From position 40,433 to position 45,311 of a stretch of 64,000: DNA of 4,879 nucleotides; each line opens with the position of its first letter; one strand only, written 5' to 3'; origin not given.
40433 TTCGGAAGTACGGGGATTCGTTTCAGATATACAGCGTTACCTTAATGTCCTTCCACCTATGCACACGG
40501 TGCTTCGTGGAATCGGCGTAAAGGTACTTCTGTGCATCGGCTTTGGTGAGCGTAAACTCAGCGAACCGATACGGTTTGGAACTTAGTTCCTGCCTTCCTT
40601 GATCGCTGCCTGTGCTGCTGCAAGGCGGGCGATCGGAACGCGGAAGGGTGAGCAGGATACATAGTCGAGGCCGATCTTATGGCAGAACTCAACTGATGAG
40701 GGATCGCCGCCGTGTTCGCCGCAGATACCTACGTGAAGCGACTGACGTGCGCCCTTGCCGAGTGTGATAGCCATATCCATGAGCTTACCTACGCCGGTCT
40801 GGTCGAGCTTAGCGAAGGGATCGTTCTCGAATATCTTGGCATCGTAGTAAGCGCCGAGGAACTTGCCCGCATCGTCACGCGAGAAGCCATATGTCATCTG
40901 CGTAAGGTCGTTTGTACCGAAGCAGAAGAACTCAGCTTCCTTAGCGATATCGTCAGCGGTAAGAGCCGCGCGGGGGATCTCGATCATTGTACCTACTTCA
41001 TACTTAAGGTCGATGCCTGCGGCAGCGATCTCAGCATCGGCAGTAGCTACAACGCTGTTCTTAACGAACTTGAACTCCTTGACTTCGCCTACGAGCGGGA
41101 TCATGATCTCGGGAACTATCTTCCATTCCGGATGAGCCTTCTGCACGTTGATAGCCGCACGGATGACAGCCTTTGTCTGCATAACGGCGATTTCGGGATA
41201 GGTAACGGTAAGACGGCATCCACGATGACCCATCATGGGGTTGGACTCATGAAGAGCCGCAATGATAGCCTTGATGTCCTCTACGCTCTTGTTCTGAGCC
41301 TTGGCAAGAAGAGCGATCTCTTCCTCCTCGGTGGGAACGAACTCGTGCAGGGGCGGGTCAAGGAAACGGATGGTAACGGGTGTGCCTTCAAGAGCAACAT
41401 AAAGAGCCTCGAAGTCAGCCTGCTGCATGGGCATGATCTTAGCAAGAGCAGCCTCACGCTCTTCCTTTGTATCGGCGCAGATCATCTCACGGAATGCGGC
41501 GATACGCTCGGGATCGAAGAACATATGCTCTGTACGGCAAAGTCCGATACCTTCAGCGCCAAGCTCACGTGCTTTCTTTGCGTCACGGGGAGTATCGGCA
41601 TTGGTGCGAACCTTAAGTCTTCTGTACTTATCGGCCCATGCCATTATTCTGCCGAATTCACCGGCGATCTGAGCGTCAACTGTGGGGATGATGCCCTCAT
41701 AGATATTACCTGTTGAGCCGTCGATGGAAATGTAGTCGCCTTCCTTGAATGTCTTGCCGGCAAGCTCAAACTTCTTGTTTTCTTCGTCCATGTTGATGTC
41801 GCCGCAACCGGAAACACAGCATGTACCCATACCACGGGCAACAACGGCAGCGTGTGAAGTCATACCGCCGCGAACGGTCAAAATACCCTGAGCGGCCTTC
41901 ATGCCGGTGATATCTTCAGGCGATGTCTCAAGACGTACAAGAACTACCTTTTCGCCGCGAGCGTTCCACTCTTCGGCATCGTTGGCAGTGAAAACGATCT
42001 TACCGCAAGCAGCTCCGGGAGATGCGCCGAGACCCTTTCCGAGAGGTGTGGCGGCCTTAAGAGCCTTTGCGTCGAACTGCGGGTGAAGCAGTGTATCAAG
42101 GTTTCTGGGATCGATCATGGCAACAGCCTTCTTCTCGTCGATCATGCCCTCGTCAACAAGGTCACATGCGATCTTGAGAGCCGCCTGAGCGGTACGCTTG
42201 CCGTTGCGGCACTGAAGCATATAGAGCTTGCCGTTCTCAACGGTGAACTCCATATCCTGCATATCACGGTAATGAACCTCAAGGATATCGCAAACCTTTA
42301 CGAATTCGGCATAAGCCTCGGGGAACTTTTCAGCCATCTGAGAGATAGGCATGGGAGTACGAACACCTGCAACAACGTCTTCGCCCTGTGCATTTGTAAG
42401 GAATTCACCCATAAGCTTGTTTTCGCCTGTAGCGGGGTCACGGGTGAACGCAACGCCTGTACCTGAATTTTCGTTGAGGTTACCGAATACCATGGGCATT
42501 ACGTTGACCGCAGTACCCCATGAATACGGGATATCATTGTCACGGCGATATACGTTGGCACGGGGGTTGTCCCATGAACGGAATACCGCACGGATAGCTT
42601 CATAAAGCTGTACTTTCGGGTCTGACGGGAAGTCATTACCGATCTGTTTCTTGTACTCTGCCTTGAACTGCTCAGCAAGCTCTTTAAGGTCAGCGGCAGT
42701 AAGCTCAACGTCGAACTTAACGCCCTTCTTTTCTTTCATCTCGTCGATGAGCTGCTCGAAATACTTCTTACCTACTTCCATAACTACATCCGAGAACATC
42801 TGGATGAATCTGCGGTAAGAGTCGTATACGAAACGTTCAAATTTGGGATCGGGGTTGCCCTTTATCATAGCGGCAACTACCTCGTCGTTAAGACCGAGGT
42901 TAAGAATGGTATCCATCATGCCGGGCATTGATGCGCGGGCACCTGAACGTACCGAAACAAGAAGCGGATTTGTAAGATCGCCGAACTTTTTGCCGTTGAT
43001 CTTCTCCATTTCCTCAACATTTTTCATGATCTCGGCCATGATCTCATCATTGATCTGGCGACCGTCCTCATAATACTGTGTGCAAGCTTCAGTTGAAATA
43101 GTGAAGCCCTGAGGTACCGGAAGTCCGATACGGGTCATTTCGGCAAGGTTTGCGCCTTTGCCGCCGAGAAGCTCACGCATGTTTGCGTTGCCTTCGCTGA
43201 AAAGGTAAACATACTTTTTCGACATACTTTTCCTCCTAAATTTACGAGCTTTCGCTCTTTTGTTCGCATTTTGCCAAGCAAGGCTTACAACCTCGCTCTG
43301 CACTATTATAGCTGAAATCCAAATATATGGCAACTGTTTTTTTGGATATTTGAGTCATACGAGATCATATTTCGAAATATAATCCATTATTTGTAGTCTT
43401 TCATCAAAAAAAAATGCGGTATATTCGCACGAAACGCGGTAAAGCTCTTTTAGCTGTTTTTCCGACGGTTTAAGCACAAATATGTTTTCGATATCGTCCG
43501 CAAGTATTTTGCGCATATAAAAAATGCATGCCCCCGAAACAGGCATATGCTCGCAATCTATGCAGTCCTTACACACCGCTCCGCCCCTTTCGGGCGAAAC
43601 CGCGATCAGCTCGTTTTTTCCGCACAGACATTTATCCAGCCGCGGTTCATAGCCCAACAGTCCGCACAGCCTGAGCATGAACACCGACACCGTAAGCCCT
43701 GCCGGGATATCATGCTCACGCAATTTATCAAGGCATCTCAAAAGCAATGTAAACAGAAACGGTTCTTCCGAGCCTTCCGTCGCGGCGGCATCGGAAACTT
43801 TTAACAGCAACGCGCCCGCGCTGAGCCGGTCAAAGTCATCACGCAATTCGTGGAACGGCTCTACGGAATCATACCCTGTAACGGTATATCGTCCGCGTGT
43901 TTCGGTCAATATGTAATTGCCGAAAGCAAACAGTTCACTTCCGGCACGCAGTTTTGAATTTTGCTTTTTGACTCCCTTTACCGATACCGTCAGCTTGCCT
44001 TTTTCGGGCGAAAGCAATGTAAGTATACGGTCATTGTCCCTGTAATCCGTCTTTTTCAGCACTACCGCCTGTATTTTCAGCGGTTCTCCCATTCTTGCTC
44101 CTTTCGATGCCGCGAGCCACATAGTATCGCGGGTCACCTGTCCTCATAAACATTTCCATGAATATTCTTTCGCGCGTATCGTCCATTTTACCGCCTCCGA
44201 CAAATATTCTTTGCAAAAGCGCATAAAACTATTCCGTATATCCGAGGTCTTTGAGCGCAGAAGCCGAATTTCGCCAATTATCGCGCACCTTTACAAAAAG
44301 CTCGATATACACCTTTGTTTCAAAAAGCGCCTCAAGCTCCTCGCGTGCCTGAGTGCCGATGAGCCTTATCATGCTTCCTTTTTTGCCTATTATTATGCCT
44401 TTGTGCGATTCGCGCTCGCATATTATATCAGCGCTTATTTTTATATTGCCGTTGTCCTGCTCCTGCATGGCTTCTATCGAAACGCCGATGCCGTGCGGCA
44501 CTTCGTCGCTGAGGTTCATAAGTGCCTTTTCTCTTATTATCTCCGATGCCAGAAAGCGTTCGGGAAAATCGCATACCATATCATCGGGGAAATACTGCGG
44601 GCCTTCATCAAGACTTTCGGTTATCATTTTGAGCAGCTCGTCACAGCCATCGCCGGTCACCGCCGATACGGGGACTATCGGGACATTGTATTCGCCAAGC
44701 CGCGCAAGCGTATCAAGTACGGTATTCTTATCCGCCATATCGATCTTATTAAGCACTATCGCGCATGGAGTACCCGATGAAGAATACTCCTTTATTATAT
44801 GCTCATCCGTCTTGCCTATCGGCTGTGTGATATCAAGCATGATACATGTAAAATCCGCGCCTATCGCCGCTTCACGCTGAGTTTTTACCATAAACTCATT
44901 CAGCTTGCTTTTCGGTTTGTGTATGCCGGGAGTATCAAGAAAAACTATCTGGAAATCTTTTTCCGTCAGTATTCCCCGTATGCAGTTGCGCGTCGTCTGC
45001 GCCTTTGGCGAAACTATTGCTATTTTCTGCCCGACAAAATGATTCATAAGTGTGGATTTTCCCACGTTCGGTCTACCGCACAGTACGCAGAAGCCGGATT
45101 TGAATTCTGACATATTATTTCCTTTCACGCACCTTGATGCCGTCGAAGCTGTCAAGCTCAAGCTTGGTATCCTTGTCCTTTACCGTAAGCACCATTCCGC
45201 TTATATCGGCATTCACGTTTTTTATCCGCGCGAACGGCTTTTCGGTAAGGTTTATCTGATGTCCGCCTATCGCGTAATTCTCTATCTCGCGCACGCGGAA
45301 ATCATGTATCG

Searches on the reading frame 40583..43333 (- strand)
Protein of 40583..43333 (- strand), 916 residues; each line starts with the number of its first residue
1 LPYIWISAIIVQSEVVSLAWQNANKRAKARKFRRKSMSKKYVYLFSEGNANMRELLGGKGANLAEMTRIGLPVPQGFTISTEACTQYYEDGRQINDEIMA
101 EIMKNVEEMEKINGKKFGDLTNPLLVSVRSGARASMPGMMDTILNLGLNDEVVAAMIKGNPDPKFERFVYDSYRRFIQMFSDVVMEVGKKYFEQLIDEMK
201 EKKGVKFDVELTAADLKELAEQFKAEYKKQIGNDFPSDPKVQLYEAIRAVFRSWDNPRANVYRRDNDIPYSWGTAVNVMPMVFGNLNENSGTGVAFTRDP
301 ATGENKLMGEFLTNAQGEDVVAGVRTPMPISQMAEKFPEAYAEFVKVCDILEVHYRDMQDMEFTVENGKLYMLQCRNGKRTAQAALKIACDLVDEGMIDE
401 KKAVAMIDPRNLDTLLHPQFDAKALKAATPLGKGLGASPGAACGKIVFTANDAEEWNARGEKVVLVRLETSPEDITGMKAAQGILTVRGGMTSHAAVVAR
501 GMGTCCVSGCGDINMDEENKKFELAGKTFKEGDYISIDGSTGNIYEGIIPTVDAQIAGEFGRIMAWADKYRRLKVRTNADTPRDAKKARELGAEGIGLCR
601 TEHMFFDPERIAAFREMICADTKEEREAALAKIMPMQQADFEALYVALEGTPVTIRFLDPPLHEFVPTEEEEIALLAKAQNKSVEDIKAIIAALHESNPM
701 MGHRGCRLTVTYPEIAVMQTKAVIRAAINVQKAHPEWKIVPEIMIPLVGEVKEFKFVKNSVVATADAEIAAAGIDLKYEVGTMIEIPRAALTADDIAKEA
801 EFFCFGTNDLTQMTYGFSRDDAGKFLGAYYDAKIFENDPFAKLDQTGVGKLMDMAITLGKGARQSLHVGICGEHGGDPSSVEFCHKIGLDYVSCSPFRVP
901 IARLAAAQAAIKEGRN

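Call 32: search_protein_families(library=pfam, proteins=[window:40583-43333:-], max_evalue=0.001)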
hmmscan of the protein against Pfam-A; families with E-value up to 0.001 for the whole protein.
window:40583-43333:- (916 aa): 3 families
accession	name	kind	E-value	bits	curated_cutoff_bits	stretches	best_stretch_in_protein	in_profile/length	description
PF02896.24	PEP-utilizers_C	-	3.9e-78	263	22.8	1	558-909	5-291/293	PEP-utilising enzyme, PEP-binding domain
PF01326.24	PPDK_N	-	8.6e-55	186.7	27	2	54-328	2-218/328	Pyruvate phosphate dikinase, AMP/ATP-binding domain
PF00391.29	PEP-utilizers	-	2.8e-24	84.9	23.1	1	461-542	3-72/72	PEP-utilising enzyme, mobile domain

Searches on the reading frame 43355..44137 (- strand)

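Call 32: search_protein_families(library=pfam, proteins=[window:43355-44137:-], max_evalue=0.001)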
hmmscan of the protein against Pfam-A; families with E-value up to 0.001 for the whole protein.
window:43355-44137:- (260 aa): 2 families
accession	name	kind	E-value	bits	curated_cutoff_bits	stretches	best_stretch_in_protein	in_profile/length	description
PF02565.21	RecO_C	-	1.1e-18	67.9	22.1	1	99-239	1-144/157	Recombination protein O C terminal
PF11967.14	RecO_N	-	1.5e-17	63.8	27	1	21-95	5-80/80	Recombination protein O N terminal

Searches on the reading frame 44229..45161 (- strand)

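Call 32: search_protein_families(library=pfam, proteins=[window:44229-45161:-], max_evalue=0.001)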
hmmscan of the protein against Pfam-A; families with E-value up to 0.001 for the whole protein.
window:44229-45161:- (310 aa): 11 families
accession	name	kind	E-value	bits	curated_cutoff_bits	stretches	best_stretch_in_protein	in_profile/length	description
PF01926.29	MMR_HSR1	-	5.5e-24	84.9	21.9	1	25-139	2-113/113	50S ribosome-binding GTPase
PF07650.23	KH_2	-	8.2e-20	70.9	22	1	220-297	1-78/78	KH domain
PF02421.24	FeoB_N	-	5.3e-13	49.2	27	1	26-179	4-155/156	Ferrous iron transport protein B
PF03193.22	RsgA_GTPase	-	2.8e-11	44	30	2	19-83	103-171/174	RsgA GTPase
PF00009.33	GTP_EFTU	-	8.2e-11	42.3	26.5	1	66-184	65-186/188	Elongation factor Tu GTP binding domain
PF00350.29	Dynamin_N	-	2.3e-07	31.4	27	0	26-60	2-35/168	Dynamin family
PF02492.25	cobW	-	2e-05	24.7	20.7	0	63-153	76-166/180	CobW/HypB/UreG, nucleotide-binding domain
PF04548.22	AIG1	-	2.6e-05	24.1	27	1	26-111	4-93/212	AIG1 family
PF16897.10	MMR_HSR1_Xtn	-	6.4e-05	23.3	35.2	1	131-185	56-105/106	C-terminal region of MMR_HSR1 domain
PF00071.28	Ras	-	6.9e-05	22.9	21.6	1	25-184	2-160/162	Ras family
PF00025.27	Arf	-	0.00016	21.6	22.3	1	20-183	12-173/174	ADP-ribosylation factor family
